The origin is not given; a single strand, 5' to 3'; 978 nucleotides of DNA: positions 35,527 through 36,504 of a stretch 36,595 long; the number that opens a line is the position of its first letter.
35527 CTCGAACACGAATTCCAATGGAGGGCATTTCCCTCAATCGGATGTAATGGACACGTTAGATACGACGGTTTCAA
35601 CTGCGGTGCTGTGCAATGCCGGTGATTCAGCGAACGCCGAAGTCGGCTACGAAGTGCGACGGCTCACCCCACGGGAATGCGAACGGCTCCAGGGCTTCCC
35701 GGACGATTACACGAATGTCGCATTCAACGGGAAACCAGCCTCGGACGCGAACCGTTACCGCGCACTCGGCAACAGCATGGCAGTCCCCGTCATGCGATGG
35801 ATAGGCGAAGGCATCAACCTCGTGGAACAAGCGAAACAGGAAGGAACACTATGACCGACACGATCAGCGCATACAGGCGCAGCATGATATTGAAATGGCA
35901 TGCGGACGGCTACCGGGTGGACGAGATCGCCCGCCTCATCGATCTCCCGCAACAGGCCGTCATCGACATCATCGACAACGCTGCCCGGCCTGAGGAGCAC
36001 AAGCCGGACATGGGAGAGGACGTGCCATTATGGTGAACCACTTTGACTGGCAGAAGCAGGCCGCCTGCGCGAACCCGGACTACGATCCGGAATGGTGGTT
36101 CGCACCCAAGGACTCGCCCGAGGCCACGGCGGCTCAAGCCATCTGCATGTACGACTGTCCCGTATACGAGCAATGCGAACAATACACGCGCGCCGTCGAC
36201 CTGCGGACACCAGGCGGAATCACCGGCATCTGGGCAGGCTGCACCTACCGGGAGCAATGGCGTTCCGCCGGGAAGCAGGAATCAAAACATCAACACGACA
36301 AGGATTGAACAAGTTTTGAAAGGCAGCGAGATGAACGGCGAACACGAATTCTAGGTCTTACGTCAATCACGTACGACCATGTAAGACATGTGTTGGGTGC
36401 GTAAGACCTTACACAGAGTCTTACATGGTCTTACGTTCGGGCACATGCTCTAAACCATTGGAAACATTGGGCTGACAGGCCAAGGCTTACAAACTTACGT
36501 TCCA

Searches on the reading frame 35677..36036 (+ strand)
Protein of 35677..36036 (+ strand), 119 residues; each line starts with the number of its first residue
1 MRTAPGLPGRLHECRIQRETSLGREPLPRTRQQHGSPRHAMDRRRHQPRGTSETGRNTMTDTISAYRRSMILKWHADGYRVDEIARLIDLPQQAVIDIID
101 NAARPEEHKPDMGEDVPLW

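Call 23: search_protein_families(library=phrogs, proteins=[window:35677-36036:+], max_evalue=0.001)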
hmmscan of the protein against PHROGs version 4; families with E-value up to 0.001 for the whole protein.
window:35677-36036:+ (119 aa): 1 family
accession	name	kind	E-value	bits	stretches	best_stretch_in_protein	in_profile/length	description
phrog_21636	-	unknown function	3.3e-06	27.9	1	66-105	5-44/61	-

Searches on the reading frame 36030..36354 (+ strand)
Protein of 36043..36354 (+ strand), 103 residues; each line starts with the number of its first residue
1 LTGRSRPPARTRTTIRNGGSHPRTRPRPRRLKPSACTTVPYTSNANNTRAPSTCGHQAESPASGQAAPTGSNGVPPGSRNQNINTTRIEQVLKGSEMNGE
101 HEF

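Call 14: search_protein_families(library=pfam, proteins=[window:36043-36354:+], max_evalue=0.01)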
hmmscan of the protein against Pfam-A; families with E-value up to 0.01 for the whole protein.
window:36043-36354:+ (103 aa): 0 families

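Call 23: search_protein_families(library=phrogs, proteins=[window:36030-36308:+], max_evalue=0.001)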
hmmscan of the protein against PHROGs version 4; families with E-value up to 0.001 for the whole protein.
window:36030-36308:+ (92 aa): 8 families
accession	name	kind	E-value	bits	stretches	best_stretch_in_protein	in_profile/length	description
phrog_472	-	transcription regulation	1.8e-12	47.9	1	4-87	37-115/523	WhiB transcriptional factor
phrog_1333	-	unknown function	1.6e-09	39.1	1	4-82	17-89/166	-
phrog_12112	-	transcription regulation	3.6e-09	38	1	1-86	1-73/130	transcriptional regulator WhiB-like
phrog_9926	-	transcription regulation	3.1e-08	34.9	1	17-87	32-102/107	transcriptional regulator WhiB-like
phrog_14459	-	transcription regulation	4.7e-07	31.3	1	6-78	15-80/137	transcriptional regulator WhiB-like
phrog_10071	-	transcription regulation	2.4e-05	25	1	3-77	9-81/196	transcriptional regulator WhiB-like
phrog_1821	-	transcription regulation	5.8e-05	24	1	4-81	13-82/89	transcriptional regulator WhiB-like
phrog_14304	-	transcription regulation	8.6e-05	23.5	1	4-83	41-127/187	transcriptional regulator WhiB-like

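Call 27: find_encoding_contigs(protein=window:36030-36308:+, flank=2500, max_places=10)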
Protein window:36030-36308:+ (92 aa): 19 contigs read that carry it; 10 places shown.
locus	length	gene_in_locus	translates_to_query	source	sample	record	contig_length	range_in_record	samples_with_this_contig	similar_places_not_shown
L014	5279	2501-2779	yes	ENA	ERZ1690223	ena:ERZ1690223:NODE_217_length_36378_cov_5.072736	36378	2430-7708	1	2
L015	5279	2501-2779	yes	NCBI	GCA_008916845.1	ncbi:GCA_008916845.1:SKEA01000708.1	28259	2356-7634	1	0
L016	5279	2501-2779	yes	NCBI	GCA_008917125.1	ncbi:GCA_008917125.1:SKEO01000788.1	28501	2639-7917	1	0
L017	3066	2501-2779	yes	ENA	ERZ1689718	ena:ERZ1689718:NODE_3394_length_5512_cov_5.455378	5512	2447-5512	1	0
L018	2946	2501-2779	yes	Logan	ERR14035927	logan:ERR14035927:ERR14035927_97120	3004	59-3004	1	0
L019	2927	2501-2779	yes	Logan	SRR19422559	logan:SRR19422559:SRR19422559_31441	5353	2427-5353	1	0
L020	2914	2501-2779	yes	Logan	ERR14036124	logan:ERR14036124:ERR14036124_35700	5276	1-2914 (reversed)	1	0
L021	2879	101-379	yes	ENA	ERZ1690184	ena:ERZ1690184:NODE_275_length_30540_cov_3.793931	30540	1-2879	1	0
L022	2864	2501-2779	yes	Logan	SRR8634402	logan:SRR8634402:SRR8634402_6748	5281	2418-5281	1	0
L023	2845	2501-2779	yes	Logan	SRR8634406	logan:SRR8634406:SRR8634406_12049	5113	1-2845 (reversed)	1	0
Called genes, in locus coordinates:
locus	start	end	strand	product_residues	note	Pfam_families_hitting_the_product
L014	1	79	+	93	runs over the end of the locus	-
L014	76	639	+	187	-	PF22769:DCD, PF22569:DCD_C (weak), PF00692:dUTPase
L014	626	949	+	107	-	-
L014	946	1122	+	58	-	-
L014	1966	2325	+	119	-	PF00145:DNA_methylase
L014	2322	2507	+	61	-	-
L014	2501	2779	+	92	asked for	PF02467:Whib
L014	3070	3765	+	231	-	-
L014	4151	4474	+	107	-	PF01844:HNH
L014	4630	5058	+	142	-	-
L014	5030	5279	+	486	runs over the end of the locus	-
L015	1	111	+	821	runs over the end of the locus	?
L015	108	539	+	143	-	-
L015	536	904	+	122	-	PF11753:DUF3310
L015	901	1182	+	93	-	-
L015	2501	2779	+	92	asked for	PF02467:Whib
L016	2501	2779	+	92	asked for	PF02467:Whib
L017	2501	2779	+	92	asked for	PF02467:Whib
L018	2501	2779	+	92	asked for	PF02467:Whib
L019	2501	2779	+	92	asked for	PF02467:Whib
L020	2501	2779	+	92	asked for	PF02467:Whib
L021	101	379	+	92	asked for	PF02467:Whib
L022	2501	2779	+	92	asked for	PF02467:Whib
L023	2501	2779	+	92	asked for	PF02467:Whib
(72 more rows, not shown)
